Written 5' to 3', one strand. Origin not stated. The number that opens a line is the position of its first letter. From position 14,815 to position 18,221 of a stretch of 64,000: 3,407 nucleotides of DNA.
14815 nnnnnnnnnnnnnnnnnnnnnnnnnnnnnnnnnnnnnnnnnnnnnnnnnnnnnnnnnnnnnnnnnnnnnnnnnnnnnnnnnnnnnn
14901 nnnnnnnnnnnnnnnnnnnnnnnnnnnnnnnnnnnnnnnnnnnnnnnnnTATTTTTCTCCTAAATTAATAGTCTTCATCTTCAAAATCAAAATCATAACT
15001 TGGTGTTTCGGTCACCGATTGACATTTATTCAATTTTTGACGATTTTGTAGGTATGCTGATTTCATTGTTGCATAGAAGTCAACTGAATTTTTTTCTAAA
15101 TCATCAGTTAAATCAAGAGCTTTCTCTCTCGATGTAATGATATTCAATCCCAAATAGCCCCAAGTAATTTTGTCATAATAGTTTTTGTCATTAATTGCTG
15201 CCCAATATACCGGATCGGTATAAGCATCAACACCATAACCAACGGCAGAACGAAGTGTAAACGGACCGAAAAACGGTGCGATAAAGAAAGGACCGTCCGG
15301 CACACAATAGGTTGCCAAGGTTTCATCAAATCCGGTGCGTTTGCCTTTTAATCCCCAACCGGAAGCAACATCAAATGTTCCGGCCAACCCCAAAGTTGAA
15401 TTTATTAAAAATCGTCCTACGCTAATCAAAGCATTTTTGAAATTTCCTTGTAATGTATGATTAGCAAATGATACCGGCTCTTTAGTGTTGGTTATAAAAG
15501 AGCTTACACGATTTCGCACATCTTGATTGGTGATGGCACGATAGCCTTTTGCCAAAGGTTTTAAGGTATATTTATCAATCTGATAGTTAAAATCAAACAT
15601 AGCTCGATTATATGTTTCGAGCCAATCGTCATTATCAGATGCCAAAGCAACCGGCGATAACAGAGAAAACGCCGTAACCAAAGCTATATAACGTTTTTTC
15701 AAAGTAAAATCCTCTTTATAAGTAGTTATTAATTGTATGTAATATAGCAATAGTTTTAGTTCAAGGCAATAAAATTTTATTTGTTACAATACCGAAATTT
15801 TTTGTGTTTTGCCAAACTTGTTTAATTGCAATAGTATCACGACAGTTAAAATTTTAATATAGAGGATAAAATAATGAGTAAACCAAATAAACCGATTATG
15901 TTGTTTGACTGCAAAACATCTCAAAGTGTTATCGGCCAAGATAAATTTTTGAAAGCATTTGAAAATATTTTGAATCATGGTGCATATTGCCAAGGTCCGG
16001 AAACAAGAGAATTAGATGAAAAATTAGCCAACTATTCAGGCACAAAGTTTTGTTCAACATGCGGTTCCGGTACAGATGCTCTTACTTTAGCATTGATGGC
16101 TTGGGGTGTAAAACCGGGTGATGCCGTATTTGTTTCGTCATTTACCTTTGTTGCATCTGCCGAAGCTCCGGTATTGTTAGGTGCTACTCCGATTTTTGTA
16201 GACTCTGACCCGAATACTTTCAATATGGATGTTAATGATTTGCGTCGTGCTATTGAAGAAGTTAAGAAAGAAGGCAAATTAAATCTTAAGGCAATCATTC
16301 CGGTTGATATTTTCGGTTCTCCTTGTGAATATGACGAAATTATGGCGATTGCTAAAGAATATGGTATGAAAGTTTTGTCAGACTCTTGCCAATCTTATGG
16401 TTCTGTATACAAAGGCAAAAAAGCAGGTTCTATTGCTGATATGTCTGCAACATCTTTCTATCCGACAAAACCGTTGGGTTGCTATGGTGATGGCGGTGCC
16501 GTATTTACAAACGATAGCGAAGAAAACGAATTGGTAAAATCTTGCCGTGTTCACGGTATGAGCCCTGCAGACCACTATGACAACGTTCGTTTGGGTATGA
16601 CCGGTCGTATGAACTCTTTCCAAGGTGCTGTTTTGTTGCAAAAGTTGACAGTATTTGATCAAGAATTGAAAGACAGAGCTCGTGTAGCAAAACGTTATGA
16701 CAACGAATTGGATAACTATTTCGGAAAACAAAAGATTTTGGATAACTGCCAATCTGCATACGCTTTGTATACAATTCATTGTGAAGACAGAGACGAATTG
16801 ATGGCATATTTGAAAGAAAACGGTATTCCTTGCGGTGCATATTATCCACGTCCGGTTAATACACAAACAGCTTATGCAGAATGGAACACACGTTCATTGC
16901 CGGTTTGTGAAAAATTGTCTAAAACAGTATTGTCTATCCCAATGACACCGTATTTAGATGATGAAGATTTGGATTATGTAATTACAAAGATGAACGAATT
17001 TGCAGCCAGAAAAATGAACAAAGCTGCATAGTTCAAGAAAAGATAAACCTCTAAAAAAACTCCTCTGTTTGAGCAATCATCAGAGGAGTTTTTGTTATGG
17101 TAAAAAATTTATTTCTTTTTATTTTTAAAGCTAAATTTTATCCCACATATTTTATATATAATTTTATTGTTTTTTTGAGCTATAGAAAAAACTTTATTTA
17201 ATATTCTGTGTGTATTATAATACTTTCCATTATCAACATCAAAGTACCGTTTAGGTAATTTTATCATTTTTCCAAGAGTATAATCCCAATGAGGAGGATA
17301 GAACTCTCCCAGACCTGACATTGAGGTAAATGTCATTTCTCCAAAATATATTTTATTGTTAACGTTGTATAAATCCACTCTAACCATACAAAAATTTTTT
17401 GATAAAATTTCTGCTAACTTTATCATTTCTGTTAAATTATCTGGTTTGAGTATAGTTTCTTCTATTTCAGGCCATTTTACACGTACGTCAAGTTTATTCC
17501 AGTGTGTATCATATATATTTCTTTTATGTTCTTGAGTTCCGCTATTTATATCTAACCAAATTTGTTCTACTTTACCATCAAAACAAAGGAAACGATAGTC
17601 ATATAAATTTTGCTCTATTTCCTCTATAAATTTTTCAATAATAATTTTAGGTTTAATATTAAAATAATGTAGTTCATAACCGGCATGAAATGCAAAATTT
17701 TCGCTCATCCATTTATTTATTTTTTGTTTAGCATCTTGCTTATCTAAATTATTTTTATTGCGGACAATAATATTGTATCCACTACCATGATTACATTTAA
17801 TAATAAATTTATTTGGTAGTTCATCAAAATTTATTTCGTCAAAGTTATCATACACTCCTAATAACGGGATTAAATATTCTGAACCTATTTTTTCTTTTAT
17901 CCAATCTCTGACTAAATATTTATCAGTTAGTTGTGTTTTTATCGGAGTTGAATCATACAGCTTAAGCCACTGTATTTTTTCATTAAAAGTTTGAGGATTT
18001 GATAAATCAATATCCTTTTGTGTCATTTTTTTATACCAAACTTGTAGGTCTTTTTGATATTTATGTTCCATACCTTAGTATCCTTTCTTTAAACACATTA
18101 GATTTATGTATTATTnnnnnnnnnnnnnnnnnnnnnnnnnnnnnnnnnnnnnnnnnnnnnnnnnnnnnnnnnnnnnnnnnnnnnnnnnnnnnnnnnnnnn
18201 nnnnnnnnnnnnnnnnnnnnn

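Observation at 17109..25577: Shared basic beta-hairpin-like peptide tag on six different enzymes of one glycan cluster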

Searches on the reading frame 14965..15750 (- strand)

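Call 61: search_protein_families(library=pfam, proteins=[window:14965-15750:-], max_evalue=0.00001)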
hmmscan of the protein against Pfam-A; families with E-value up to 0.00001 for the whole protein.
window:14965-15750:- (261 aa): 1 family
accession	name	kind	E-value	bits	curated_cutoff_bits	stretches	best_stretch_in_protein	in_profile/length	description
PF04333.18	MlaA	-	2.1e-63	214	25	1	41-239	2-194/195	MlaA lipoprotein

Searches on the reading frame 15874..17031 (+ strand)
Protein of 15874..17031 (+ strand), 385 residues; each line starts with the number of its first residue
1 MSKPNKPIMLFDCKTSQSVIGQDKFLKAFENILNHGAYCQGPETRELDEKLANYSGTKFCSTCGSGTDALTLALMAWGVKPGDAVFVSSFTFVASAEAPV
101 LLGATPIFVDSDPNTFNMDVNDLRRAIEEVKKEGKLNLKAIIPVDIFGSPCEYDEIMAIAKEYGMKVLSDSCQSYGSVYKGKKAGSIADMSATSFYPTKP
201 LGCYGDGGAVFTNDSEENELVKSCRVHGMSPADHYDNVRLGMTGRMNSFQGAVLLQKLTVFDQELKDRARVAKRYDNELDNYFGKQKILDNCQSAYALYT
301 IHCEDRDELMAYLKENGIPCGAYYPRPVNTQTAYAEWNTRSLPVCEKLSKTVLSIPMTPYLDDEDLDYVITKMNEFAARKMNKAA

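Call 3: search_protein_families(library=pfam, proteins=[window:15874-17031:+], max_evalue=0.01)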
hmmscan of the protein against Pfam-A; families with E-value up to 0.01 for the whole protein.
window:15874-17031:+ (385 aa): 3 families
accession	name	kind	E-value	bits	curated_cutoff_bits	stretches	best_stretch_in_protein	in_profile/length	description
PF01041.23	DegT_DnrJ_EryC1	-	6.1e-101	338.7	19.8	1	23-373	5-359/360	DegT/DnrJ/EryC1/StrS aminotransferase family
PF00155.27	Aminotran_1_2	-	1.1e-07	31.8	19.7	1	45-170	45-185/361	Aminotransferase class I and II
PF01212.27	Beta_elim_lyase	-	7.7e-07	29.2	27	1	33-173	23-171/288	Beta-eliminating lyase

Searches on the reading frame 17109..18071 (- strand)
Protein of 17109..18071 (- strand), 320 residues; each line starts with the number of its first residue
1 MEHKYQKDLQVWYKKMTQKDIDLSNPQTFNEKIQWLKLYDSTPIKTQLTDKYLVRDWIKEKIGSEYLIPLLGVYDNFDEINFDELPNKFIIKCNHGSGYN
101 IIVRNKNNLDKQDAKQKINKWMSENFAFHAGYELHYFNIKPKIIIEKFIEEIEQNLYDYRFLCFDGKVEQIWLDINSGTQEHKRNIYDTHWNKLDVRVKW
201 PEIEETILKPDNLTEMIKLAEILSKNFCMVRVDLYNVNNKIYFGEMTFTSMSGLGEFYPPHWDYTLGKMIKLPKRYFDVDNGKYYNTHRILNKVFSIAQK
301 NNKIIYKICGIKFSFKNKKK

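Call 3: search_protein_families(library=pfam, proteins=[window:17109-18071:-], max_evalue=0.01)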
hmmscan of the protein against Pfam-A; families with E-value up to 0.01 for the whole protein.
window:17109-18071:- (320 aa): 1 family
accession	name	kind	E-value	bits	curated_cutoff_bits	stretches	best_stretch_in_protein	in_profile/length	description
PF14305.11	ATPgrasp_TupA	-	3.2e-60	204.1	25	1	31-271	1-241/241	TupA-like ATPgrasp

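Call 4: search_protein_families(library=ncbifam, proteins=[window:17109-18071:-], max_evalue=0.01)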
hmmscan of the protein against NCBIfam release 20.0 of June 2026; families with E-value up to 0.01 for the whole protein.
window:17109-18071:- (320 aa): 0 families

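Call 12: find_homologous_proteins(query=window:17109-18071:-, max_evalue=1e-10)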
Query window:17109-18071:- (320 aa): 7786 proteins with E <= 1e-10 among 8000 candidates; the best 120 are listed.
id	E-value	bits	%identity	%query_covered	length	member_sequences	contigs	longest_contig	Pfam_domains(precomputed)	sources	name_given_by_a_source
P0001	1.4e-215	733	99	100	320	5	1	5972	PF14305.12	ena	-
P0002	6.2e-121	422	63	88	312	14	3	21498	PF14305.12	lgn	-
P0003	1.8e-118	414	60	98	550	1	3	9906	PF14305.12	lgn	-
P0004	1.2e-116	408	64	86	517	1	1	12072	PF14305.12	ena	-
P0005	3.2e-114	400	63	85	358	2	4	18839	PF14305.12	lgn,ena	-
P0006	7.4e-114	399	62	85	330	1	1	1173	PF14305.12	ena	-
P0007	1.1e-113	398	63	82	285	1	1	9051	PF14305.12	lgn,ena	-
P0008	9.1e-106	372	61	83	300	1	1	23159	PF14305.12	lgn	-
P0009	5.1e-105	370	63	82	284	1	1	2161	PF14305.12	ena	-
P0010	1.8e-104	368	59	85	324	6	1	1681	PF14305.12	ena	-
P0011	2.5e-103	364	59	85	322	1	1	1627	PF14305.12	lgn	-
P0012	3.0e-103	364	57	85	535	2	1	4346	PF14305.12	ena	-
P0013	3.6e-103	363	65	74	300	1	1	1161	PF14305.12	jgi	jgi:hypothetical protein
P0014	6.2e-103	363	58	85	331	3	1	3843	PF14305.12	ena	-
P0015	9.5e-103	362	57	85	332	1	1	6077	PF14305.12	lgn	-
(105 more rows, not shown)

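Call 35: predict_structure(alignment_id=A3)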
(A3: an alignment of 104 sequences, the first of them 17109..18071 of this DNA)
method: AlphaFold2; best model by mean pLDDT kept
length: 320 residues; sequences in the alignment: 104
mean_pLDDT: 91.3   pTM: 0.87
mean pLDDT of the five models: 91.3, 91.1, 90.9, 90.6, 90.5
residues with pLDDT >= 90: 266; 70-90: 20; 50-70: 18; < 50: 16
segments of 3 or more residues with pLDDT < 50: 303-314
pLDDT, mean of each block of 10 residues (from residue 1): 85 97 96 97 97 98 98 98 98 94 97 98 96 96 97 87 98 93 97 97 96 98 98 96 97 97 98 93 83 56 47 47
secondary structure, 60 per line:
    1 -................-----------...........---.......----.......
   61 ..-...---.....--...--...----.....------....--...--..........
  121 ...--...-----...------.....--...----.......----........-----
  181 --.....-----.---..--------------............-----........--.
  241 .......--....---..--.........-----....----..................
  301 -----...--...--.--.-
elements in order: H2-17 H29-39 H43-49 H54-62 E70-74 E89-93 E100-103 H111-123 E143-147 E157-163 E168-175 E183-187 H213-224 E230-237 E240-247 H250-253 H261-269 E275-278 E283-286 H287-300 E306-308 E311-313

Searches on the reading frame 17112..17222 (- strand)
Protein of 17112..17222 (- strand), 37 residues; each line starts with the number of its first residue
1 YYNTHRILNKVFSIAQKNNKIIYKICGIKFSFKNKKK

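Call 20: search_protein_families(library=pfam, proteins=[window:17112-17222:-], max_evalue=10)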
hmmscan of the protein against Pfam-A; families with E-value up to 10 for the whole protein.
seq(37 aa): 0 families

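Call 32: search_protein_representatives(alignment_id=A2)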
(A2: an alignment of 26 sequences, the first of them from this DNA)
Query: 26 sequences, 32 profile positions. Proteins with E-value up to 0.001 (for the whole library): 174; up to 1e-10: 4; up to 1e-30: 0. The best 150 are listed.
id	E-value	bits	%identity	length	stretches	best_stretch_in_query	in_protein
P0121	7.2e-22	92.4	-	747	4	2-32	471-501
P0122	5.3e-12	61.1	-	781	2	1-30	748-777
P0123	8.7e-12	60.4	-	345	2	3-32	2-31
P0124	3.0e-11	58.7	-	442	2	2-32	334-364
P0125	2.0e-10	56.1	-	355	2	1-32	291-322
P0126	6.3e-10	54.5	-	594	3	1-30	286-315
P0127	3.8e-09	52.0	-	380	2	3-28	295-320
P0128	3.9e-09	52.0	-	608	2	3-31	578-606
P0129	1.6e-08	50.0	-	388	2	3-32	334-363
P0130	1.8e-08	49.9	-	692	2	2-31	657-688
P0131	2.0e-08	49.7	-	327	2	5-32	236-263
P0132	4.6e-08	48.6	-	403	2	3-31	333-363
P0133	5.6e-08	48.3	-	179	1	3-31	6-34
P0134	1.6e-07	46.8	-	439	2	2-31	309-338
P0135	2.1e-07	46.5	-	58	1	1-32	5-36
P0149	4.4e-06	42.3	-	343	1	1-31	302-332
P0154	7.1e-06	41.7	-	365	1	1-31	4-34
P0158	1.3e-05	40.8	-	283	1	1-32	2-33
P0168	3.1e-05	39.6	-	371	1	1-32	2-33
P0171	3.7e-05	39.4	-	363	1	2-32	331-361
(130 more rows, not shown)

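Call 37: search_protein_families(library=pfam, alignment_id=A5, max_evalue=0.00001)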
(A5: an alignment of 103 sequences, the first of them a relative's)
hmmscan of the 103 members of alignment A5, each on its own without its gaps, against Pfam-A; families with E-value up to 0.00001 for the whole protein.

A. member 1, P0121 (747 aa): 3 families
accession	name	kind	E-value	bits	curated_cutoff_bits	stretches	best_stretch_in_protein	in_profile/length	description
PF00534.26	Glycos_transf_1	-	2.7e-19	69.8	26.4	1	229-396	5-171/172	Glycosyl transferases group 1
PF13692.12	Glyco_trans_1_4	-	1.6e-14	54.8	27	1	240-380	2-139/142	Glycosyl transferases group 1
PF16994.11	Glyco_trans_4_5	-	2.8e-09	37.4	26.6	1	65-172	4-111/172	Glycosyl-transferase family 4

B. families by the number of members that match (of 103 scanned): 35 families (the first 25 are shown)
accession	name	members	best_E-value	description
PF00535.33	Glycos_transf_2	35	1.3e-42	Glycosyl transferase family 2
PF10111.15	Glyco_tranf_2_2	24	5.6e-17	Glycosyltransferase like family 2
PF13641.12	Glyco_tranf_2_3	24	5.8e-13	Glycosyltransferase like family 2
PF01501.26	Glyco_transf_8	19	1.3e-91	Glycosyl transferase family 8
PF05050.19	Methyltransf_21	7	1.4e-33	Methyltransferase FkbM domain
PF18404.7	Glyco_transf_24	5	8.4e-23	Glucosyltransferase 24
PF14393.11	DUF4422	4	1.7e-70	Domain of unknown function (DUF4422)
PF00534.26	Glycos_transf_1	4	2.5e-36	Glycosyl transferases group 1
PF05045.17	RgpF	4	3.7e-33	Rhamnan synthesis protein F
PF13692.12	Glyco_trans_1_4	4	4.8e-24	Glycosyl transferases group 1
PF00777.23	Glyco_transf_29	4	8.6e-23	Glycosyltransferase family 29 (sialyltransferase)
PF04991.19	LicD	3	3.5e-33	LicD family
PF13578.12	Methyltransf_24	3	3.7e-25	Methyltransferase domain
PF00132.30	Hexapep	3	5.2e-18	Bacterial transferase hexapeptide (six repeats)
PF13489.12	Methyltransf_23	3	1.8e-15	Methyltransferase domain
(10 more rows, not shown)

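Call 64: list_cluster_members(proteins=[P0122, P0123, P0125, P0128, P0130, P0149, P0154, P0158, P0168, P0171])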
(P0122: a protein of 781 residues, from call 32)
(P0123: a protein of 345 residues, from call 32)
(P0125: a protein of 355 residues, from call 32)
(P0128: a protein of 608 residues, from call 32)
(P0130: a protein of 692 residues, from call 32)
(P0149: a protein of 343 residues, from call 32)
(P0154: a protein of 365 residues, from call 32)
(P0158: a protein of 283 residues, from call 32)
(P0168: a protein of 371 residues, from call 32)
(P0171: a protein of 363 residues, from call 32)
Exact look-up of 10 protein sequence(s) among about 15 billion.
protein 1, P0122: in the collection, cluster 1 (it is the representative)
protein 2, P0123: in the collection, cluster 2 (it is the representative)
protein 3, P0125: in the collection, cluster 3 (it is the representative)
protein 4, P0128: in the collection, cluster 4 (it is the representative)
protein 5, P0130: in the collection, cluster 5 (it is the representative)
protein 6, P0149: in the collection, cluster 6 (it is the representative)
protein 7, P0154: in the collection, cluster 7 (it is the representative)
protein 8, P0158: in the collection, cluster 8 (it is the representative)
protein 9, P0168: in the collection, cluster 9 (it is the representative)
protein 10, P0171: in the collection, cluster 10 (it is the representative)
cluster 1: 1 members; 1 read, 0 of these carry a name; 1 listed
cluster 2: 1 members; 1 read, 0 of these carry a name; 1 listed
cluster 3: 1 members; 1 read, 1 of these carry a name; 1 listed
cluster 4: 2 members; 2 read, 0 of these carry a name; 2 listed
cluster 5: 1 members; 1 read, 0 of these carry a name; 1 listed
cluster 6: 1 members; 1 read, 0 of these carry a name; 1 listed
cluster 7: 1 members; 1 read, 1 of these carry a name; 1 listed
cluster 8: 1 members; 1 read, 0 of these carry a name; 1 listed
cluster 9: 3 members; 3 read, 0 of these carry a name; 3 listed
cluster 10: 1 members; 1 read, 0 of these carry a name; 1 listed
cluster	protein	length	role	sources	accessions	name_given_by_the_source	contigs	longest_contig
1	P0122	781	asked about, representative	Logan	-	-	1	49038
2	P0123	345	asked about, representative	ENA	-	-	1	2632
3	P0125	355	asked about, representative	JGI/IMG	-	glycosyltransferase involved in cell wall biosynthesis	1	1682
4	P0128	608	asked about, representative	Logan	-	-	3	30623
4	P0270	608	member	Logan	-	-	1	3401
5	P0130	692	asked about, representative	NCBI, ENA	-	-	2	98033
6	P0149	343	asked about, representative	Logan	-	-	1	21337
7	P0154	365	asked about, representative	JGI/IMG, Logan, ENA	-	FkbM family methyltransferase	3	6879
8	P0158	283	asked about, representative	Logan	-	-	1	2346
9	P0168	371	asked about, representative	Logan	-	-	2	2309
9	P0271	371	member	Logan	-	-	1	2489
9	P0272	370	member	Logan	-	-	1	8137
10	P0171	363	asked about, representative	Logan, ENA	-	-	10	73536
